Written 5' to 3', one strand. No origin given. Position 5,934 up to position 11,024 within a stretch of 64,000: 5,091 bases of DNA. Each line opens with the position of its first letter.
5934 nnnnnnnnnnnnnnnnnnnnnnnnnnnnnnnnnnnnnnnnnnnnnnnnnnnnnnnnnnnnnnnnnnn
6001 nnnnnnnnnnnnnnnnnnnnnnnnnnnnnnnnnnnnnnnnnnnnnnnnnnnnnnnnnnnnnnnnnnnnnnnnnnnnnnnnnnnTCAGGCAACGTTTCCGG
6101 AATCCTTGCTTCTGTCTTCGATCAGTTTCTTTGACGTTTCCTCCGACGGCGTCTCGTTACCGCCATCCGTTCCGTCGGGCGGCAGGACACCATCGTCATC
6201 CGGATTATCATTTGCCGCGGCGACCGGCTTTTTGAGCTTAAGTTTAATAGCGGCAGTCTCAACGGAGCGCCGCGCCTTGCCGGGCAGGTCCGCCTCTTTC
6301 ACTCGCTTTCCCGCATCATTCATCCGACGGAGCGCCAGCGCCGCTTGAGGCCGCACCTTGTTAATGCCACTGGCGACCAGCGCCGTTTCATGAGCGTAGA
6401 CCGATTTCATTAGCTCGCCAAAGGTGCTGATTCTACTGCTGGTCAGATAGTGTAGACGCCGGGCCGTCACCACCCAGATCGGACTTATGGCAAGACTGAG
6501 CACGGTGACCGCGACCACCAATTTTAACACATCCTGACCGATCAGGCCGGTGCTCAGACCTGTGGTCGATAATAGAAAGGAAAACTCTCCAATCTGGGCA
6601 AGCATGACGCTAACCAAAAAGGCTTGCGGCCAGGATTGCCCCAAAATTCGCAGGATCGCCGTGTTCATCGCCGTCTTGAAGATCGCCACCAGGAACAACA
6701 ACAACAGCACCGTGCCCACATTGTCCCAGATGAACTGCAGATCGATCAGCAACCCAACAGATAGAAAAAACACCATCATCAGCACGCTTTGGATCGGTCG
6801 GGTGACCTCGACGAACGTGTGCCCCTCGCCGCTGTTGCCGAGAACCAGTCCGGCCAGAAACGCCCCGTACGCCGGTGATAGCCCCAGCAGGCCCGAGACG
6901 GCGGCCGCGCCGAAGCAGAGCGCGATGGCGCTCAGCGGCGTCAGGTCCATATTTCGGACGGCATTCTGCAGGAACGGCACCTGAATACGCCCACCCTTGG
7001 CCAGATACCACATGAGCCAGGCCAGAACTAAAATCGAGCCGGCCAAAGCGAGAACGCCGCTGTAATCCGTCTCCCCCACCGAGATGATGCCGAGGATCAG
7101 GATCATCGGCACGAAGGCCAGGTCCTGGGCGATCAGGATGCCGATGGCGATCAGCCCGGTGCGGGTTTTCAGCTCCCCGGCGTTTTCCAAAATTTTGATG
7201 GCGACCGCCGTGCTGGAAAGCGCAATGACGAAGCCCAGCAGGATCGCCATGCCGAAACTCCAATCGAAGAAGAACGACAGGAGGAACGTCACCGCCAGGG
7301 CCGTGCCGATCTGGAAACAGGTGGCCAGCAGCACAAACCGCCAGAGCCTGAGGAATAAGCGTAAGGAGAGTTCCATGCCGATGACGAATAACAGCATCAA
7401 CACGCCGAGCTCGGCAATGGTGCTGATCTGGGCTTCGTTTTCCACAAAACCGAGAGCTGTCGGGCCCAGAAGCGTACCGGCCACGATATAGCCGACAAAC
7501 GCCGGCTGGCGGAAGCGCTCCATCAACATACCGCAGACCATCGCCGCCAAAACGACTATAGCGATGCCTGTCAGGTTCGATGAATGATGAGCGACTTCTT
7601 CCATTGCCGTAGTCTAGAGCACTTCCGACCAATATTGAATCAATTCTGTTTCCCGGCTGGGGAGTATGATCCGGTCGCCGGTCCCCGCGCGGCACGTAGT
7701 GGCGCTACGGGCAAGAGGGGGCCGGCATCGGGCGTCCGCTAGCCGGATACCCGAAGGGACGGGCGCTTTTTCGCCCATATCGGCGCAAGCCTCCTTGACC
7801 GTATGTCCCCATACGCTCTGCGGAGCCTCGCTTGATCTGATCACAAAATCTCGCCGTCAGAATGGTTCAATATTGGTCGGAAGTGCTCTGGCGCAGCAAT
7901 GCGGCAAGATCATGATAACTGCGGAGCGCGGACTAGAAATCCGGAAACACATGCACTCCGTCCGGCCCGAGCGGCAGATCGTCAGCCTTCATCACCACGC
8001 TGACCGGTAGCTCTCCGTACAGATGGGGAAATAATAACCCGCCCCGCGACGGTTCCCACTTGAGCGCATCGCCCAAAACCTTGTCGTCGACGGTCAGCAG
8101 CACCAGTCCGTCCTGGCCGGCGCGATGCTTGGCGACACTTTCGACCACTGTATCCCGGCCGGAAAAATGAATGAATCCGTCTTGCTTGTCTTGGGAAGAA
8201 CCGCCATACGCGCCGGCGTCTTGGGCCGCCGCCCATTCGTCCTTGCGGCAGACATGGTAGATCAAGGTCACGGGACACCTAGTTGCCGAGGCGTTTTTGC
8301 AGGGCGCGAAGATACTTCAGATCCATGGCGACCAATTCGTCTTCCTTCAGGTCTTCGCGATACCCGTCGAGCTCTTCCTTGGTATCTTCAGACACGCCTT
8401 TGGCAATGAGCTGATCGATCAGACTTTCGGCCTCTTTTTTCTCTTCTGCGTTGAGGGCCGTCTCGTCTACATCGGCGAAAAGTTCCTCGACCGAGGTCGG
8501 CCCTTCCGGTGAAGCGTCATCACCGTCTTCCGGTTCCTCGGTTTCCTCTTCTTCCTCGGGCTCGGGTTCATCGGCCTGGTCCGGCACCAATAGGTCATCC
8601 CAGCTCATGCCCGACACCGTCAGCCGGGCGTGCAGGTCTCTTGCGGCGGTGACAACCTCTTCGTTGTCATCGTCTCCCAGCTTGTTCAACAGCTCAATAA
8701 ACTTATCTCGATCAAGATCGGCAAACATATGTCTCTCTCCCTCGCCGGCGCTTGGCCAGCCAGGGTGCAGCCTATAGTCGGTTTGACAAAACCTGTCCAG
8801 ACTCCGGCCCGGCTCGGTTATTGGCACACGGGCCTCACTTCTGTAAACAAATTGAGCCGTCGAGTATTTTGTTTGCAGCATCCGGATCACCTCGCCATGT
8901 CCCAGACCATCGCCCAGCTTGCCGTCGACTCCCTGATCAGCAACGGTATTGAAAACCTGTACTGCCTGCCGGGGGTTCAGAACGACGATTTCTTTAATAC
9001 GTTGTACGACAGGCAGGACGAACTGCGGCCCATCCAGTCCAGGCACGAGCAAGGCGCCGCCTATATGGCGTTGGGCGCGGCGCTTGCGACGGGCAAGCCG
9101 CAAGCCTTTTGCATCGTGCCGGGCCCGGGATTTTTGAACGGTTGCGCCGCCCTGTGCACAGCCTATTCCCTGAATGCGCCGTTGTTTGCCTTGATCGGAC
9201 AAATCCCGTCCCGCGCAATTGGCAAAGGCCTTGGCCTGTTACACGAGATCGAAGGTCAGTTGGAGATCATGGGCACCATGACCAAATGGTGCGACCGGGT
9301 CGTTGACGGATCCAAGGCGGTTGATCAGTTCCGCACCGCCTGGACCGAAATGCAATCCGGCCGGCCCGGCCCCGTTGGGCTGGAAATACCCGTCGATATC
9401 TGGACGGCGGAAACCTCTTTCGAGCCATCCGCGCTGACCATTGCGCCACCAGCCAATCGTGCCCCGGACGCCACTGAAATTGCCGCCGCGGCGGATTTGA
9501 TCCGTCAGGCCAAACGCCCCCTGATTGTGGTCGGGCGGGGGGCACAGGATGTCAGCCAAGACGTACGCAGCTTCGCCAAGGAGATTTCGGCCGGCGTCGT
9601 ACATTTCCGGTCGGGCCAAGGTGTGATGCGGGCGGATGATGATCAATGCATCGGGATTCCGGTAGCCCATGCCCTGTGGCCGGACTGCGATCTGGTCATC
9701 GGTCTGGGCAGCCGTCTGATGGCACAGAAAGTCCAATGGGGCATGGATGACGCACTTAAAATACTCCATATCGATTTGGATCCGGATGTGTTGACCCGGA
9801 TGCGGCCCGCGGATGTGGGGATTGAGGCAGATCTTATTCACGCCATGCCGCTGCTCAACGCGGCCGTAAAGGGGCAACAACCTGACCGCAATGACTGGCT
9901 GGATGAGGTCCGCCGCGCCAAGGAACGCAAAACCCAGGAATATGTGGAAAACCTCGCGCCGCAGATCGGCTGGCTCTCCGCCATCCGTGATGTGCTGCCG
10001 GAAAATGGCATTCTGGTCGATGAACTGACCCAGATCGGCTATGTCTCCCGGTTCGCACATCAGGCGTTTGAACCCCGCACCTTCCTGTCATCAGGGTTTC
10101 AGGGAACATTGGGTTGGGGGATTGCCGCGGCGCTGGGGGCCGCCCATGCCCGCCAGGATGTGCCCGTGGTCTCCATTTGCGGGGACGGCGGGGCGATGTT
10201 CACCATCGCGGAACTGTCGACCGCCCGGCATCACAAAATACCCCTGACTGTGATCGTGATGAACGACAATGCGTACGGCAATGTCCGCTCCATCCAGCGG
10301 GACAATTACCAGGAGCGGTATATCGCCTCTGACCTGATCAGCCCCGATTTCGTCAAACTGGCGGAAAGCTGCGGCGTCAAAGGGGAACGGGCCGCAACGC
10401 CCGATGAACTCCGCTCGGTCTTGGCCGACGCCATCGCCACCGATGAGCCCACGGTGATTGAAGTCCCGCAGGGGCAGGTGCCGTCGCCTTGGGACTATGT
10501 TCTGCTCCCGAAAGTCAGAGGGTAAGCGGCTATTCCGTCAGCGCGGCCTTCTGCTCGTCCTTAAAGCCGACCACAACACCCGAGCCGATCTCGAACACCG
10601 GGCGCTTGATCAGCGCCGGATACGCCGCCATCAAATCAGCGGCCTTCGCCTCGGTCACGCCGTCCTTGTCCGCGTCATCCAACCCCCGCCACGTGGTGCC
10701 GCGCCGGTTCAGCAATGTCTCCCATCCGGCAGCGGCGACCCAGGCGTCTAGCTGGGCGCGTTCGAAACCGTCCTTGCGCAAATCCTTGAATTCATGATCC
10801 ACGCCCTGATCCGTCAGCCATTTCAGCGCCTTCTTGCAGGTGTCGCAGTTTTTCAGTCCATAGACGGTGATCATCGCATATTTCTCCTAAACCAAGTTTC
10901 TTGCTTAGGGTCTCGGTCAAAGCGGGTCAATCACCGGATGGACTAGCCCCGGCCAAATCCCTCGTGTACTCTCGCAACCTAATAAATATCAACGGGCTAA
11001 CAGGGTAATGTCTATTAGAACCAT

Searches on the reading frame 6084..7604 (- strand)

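Call 62: search_protein_families(library=pfam, proteins=[window:6084-7604:-], max_evalue=0.0001)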
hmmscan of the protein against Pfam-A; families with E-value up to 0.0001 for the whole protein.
window:6084-7604:- (506 aa): 1 family
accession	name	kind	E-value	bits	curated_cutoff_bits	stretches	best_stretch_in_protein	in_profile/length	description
PF00999.27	Na_H_Exchanger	-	1.9e-50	172.2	26.2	1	19-378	2-369/375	Sodium/hydrogen exchanger, transmembrane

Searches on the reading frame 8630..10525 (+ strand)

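Call 62: search_protein_families(library=pfam, proteins=[window:8630-10525:+], max_evalue=0.0001)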
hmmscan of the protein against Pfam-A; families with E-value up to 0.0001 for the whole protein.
window:8630-10525:+ (631 aa): 3 families
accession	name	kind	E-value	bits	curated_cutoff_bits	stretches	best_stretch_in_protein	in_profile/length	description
PF02775.26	TPP_enzyme_C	-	3.1e-41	141.1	21.9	1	469-612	2-151/151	Thiamine pyrophosphate enzyme, C-terminal TPP binding domain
PF02776.23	TPP_enzyme_N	-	1.4e-27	96.3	26.8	1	93-201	2-107/119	Thiamine pyrophosphate enzyme, N-terminal TPP binding domain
PF00205.28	TPP_enzyme_M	-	5.4e-21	75.2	30.4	1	284-405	1-133/137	Thiamine pyrophosphate enzyme, central domain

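Call 76: search_protein_families(library=ncbifam, proteins=[window:8630-10525:+], max_evalue=0.00001)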
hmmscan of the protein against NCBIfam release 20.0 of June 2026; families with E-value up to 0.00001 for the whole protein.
window:8630-10525:+ (631 aa): 54 families (the best 25 are shown)
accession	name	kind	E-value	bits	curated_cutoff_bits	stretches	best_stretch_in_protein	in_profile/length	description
NF006122.0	PRK08266.1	subfamily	6.1e-183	609.2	571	1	91-627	3-539/543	hypothetical protein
NF005712.0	PRK07524.1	subfamily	1.3e-96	324.2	500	1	91-616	2-531/536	5-guanidino-2-oxopentanoate decarboxylase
TIGR00118.1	acolac_lg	equivalog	1.2e-86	291.4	538.35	1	94-612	3-532/557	biosynthetic-type acetolactate synthase large subunit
NF005470.0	PRK07064.1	equivalog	4.5e-86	290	495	1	91-613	4-528/552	thiamine pyrophosphate-binding protein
NF004919.0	PRK06276.1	equivalog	3.7e-76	256.7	866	1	96-612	5-536/582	acetolactate synthase large subunit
NF006052.0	PRK08199.1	subfamily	7.1e-76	255.7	539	1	90-613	6-536/559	thiamine pyrophosphate protein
NF006187.0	PRK08322.1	equivalog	8.8e-74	248.9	509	1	93-613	3-527/548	acetolactate synthase large subunit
NF004710.0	PRK06048.1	equivalog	2.9e-73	247.2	976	1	93-612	9-535/561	acetolactate synthase large subunit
NF006524.0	PRK08978.1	equivalog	3.4e-70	236.8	738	1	95-614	4-524/548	acetolactate synthase 2 catalytic subunit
NF006319.0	PRK08527.1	equivalog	3.4e-69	233.8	905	1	94-612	6-536/565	acetolactate synthase large subunit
NF006378.0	PRK08617.1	equivalog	1.3e-68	231.7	510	1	91-613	7-537/556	acetolactate synthase AlsS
NF006016.1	PRK08155.1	equivalog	1.1e-67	228.8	870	1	92-612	3-530/554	acetolactate synthase large subunit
NF005860.0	PRK07789.1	equivalog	1.8e-66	224.7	881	1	91-612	33-576/615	acetolactate synthase large subunit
NF005651.0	PRK07418.1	subfamily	2.5e-66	224.2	942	1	89-612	16-557/617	acetolactate synthase large subunit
NF005228.0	PRK06725.1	equivalog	2.6e-66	224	991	1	93-611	17-542/571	acetolactate synthase large subunit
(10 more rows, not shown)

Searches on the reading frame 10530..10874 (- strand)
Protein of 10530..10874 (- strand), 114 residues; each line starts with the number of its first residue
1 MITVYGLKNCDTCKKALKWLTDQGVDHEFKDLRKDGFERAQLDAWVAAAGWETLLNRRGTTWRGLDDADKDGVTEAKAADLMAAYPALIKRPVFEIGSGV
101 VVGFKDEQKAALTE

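Call 63: search_protein_families(library=pfam, proteins=[window:10530-10874:-], max_evalue=0.001)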
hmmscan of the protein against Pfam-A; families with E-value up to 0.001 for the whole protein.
window:10530-10874:- (114 aa): 2 families
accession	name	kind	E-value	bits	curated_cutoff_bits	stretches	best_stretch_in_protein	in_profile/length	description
PF03960.21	ArsC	-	2.3e-20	73.1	24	1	5-109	1-76/79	ArsC family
PF00462.30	Glutaredoxin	-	7e-06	26.6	22.9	1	2-53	1-49/60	Glutaredoxin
